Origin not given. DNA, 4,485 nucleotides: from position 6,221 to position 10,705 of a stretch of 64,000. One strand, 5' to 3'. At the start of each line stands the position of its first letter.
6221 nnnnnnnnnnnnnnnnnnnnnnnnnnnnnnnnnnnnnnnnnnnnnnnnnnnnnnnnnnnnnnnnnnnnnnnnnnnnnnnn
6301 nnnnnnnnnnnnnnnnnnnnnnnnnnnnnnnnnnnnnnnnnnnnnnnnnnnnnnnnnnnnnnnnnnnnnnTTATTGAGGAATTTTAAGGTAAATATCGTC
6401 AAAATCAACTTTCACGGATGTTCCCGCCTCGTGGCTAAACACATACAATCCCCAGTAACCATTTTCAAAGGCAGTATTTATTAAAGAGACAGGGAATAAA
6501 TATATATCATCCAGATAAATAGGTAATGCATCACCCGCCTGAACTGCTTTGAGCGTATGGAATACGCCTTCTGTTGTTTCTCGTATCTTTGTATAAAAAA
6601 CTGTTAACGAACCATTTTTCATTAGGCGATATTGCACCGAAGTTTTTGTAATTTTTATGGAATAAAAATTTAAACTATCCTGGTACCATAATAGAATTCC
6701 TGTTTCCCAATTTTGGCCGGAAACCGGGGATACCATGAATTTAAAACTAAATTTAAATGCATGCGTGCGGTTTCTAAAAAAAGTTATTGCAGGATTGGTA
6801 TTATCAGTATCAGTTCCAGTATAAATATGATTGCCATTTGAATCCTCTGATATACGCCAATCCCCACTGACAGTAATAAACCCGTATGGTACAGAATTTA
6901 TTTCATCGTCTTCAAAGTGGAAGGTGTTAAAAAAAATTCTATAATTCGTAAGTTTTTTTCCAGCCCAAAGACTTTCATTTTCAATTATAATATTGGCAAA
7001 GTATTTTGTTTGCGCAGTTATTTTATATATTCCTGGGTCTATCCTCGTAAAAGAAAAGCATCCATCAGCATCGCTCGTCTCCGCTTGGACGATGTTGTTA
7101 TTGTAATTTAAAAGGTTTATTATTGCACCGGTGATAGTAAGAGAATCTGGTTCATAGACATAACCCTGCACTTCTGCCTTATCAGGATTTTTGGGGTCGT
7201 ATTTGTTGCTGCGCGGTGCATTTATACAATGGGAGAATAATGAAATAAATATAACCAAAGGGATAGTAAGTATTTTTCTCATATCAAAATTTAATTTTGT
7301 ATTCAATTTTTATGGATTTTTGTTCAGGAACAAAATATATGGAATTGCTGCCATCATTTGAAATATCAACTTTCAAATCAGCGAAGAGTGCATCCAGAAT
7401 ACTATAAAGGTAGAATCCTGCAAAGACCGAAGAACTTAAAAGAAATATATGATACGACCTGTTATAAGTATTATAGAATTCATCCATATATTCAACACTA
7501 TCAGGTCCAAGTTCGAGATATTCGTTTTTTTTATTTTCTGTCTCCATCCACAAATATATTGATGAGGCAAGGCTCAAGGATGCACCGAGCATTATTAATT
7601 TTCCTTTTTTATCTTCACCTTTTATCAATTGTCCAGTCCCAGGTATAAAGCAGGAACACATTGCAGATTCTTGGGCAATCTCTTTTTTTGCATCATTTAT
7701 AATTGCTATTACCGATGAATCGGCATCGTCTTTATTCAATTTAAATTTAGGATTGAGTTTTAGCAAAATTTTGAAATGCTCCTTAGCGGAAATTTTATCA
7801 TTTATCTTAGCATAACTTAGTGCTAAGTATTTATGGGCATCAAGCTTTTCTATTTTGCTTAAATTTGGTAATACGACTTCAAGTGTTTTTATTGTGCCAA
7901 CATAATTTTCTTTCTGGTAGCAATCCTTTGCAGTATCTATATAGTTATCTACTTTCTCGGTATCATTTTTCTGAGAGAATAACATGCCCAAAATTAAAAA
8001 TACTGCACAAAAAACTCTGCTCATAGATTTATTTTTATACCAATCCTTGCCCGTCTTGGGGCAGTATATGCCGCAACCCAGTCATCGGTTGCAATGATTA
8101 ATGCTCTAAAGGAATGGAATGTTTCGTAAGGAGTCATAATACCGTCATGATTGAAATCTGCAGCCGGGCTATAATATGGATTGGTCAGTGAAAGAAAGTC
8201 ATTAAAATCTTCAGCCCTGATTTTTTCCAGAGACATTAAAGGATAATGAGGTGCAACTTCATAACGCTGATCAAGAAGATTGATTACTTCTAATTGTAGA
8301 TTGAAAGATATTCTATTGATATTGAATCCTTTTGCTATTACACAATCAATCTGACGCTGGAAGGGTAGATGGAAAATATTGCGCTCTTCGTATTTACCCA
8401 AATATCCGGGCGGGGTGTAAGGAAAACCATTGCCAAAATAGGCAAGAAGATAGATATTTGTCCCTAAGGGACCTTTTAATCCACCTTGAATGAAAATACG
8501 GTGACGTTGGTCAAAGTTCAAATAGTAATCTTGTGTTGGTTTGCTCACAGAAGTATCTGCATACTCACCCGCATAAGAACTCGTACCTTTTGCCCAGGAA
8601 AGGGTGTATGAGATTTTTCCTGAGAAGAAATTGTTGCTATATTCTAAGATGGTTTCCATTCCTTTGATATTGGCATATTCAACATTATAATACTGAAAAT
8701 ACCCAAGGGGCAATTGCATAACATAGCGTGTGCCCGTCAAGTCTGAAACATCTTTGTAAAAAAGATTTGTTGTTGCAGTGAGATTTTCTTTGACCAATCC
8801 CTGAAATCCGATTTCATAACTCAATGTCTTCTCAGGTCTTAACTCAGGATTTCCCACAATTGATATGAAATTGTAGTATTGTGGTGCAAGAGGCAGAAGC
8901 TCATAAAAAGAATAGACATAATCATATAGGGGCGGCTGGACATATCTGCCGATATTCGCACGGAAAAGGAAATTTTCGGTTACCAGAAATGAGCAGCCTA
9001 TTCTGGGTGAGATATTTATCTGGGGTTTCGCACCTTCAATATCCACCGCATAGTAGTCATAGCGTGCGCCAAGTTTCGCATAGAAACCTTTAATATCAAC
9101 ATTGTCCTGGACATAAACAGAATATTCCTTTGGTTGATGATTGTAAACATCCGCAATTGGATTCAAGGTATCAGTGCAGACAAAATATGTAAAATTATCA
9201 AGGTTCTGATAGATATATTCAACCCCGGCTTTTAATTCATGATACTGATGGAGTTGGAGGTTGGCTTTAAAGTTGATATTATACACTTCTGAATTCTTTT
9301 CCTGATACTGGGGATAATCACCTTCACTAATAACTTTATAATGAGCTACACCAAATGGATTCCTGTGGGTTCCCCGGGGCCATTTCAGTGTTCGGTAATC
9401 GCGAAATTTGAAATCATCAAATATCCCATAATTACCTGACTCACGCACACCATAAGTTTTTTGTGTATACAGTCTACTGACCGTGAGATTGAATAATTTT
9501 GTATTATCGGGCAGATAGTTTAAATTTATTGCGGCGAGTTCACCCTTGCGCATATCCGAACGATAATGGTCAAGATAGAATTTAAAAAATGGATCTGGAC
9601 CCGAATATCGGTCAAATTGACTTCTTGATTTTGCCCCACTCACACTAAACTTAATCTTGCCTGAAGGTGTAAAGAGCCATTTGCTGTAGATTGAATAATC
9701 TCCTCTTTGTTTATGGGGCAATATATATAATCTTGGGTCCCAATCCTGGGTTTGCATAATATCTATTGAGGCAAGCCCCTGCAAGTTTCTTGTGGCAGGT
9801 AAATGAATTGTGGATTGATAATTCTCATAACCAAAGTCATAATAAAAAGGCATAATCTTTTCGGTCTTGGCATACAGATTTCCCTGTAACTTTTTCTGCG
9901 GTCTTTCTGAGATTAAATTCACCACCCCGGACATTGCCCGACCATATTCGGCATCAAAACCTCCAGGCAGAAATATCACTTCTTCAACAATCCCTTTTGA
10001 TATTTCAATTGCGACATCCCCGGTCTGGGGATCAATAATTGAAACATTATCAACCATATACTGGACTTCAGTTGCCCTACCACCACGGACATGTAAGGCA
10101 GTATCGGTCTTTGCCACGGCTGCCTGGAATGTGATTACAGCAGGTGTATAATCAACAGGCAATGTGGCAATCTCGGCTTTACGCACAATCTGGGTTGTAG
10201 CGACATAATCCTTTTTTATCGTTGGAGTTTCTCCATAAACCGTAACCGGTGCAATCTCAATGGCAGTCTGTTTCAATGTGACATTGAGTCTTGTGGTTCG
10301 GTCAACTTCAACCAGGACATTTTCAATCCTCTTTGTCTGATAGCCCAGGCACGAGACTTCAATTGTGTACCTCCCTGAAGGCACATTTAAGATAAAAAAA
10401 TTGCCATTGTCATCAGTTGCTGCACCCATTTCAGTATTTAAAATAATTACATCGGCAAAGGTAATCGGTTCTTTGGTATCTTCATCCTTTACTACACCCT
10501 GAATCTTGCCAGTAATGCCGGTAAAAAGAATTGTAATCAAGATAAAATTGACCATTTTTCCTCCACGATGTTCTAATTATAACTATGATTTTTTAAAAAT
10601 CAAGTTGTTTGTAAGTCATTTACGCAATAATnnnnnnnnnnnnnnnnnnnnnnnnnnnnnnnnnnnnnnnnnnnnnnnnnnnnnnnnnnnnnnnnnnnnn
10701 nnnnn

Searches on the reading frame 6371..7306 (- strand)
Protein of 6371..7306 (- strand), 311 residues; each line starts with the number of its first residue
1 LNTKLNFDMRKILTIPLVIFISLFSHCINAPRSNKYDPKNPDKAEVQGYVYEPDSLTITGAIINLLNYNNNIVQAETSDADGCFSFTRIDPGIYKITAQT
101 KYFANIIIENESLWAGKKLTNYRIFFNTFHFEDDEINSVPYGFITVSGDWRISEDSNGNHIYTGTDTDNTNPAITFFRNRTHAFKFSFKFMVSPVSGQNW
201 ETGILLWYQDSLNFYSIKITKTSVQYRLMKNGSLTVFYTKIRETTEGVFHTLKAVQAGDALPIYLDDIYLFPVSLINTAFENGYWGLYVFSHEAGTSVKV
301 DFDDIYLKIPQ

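Call 7: search_protein_families(library=pfam, proteins=[window:6371-7306:-], max_evalue=0.01)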
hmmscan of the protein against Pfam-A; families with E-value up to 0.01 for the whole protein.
window:6371-7306:- (311 aa): 5 families
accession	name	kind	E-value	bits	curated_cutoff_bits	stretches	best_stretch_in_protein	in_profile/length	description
PF13620.12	CarboxypepD_reg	-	1.4e-07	32.2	32.3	1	46-106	2-62/82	Carboxypeptidase regulatory-like domain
PF17210.9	SdrD_B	-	8.9e-06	26.3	29.7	1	54-100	20-66/112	SdrD B-like domain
PF17802.7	SpaA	-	0.0023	18.5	23.1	1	57-97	15-57/91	Prealbumin-like fold domain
PF17851.8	GH43_C2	-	0.0029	17.8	22.7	0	150-233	24-112/203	Beta xylosidase C-terminal Concanavalin A-like domain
PF23193.1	NOMO_3rd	-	0.007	16.8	27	0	61-100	47-86/120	NOMO third transthyretin-like domain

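Call 8: search_protein_families(library=ncbifam, proteins=[window:6371-7306:-], max_evalue=0.01)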
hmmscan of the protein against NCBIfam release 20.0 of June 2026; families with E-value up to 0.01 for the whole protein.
window:6371-7306:- (311 aa): 2 families
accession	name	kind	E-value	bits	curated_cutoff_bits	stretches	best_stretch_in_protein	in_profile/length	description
NF012181.0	MSCRAMM_SdrD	exception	0.00046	17.7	2500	1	52-100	699-747/1379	MSCRAMM family adhesin SdrD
NF052345.1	S_layer_anammox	exception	0.0024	15.3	1400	1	43-105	1312-1372/1596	Kustd1514 family S-layer glycoprotein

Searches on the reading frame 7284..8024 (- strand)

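Call 7: search_protein_families(library=pfam, proteins=[window:7284-8024:-], max_evalue=0.01)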
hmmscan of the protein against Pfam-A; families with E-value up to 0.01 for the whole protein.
window:7284-8024:- (246 aa): 1 family
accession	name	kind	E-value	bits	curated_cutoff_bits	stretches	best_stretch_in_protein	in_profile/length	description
PF07719.23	TPR_2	-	0.0015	18.9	27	1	62-93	2-33/34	Tetratricopeptide repeat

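Call 8: search_protein_families(library=ncbifam, proteins=[window:7284-8024:-], max_evalue=0.01)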
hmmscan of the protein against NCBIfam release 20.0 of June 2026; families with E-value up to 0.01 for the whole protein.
window:7284-8024:- (246 aa): 2 families
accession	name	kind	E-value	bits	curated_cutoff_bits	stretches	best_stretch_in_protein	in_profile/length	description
NF047503.1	LB_137_fam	subfamily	3.6e-08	33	200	1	79-212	143-287/288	LB_137 family protein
NF038027.1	TssQ_fam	subfamily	5e-08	33.4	65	1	26-101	7-84/100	TssQ family T6SS-associated lipoprotein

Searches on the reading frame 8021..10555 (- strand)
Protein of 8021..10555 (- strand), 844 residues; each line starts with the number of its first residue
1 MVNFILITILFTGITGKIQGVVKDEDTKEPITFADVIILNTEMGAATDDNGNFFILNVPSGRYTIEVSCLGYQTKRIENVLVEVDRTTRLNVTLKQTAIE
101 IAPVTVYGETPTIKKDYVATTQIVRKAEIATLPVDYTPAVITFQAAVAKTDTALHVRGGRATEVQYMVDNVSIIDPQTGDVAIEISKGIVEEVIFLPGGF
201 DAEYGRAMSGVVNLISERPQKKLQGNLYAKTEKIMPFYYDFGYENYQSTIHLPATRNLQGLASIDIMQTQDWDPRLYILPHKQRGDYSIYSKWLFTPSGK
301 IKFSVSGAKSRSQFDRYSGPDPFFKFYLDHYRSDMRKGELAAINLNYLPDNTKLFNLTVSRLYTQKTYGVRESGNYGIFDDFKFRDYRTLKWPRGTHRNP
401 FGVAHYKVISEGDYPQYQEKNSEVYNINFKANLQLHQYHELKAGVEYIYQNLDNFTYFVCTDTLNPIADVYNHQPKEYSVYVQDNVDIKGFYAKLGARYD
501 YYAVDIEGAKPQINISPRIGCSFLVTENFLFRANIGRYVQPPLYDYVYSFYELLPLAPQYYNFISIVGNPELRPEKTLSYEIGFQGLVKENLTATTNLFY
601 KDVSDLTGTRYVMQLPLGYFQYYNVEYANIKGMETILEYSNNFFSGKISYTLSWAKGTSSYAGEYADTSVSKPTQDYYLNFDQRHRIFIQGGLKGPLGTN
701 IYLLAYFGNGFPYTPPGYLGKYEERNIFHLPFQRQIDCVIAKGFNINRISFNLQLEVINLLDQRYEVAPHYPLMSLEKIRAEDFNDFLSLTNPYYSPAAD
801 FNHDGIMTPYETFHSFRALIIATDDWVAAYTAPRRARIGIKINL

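Call 7: search_protein_families(library=pfam, proteins=[window:8021-10555:-], max_evalue=0.01)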
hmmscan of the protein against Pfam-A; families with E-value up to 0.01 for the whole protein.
window:8021-10555:- (844 aa): 5 families
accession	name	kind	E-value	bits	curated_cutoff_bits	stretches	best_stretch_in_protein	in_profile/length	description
PF00593.30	TonB_dep_Rec_b-barrel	-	2.6e-29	103.8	27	1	316-760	42-436/436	TonB dependent receptor-like, beta-barrel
PF13715.12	CarbopepD_reg_2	-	5.4e-20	71.7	32.2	1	18-106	1-88/88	CarboxypepD_reg-like domain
PF13620.12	CarboxypepD_reg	-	4e-19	69.2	32.3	1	18-95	2-82/82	Carboxypeptidase regulatory-like domain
PF09430.16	EMC7_beta-sandw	-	0.0029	18.2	26.6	0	39-85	14-60/122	ER membrane protein complex subunit 7, beta-sandwich domain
PF23591.1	CILP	-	0.0073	16.7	27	0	18-75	7-62/90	Cartilage intermediate layer protein 1-like domain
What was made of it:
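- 8021..10555 (-): 844-aa TonB-dependent receptor. It is the conserved downstream partner of this orthologue group and forms the right-hand unique flank. Pfam TonB_dep_Rec_b-barrel and CarboxypepD_reg (call 7).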

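Call 8: search_protein_families(library=ncbifam, proteins=[window:8021-10555:-], max_evalue=0.01)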
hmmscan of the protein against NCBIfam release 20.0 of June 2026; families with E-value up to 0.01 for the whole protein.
window:8021-10555:- (844 aa): 14 families
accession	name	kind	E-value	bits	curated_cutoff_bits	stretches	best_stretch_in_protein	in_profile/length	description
TIGR04056.1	OMP_RagA_SusC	subfamily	1e-18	67.1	368.25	2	17-134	2-111/981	SusC/RagA family TonB-linked outer membrane protein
TIGR01785.1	TonB-hemin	subfamily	5.8e-17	61.4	316.85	1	341-660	258-564/677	TonB-dependent heme/hemoglobin receptor family protein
TIGR01786.1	TonB-hemlactrns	subfamily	1.2e-15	57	323.75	1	356-659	259-589/719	TonB-dependent hemoglobin/transferrin/lactoferrin family receptor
NF052345.1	S_layer_anammox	exception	3.1e-12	44.7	1400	1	15-183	1312-1482/1596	Kustd1514 family S-layer glycoprotein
NF007926.1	PRK10641.1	equivalog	2.7e-11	42.7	836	1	557-651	420-505/617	TonB-dependent vitamin B12 receptor BtuB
TIGR01779.1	TonB-B12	equivalog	4.6e-11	42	599.7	1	557-656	413-507/614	TonB-dependent vitamin B12 receptor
NF010048.1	PRK13524.1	subfamily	1.3e-08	33.8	493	1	426-638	374-599/744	FepA family TonB-dependent siderophore receptor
NF010051.0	PRK13528.1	subfamily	7.4e-08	31.1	583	1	423-637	360-587/727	FepA family TonB-dependent siderophore receptor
NF010010.0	PRK13483.1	equivalog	8e-08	30.7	927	1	418-606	317-489/660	ligand-gated channel protein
NF010038.0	PRK13513.1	equivalog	2.1e-05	23.3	942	1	344-605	237-484/659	ligand-gated channel protein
NF053590.1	TonB_dep_TOL0244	equivalog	5.5e-05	22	645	1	413-639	269-477/604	TOL_0244 family TonB-dependent receptor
TIGR01783.1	TonB-siderophor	subfamily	0.00036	19.3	223.5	1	479-663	365-536/649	TonB-dependent siderophore receptor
NF010011.0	PRK13484.1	equivalog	0.00072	17.9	1197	1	566-638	464-540/682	IreA family TonB-dependent siderophore receptor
NF007478.2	PRK10064.1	equivalog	0.0017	16.7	745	0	565-638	440-536/663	catecholate siderophore receptor CirA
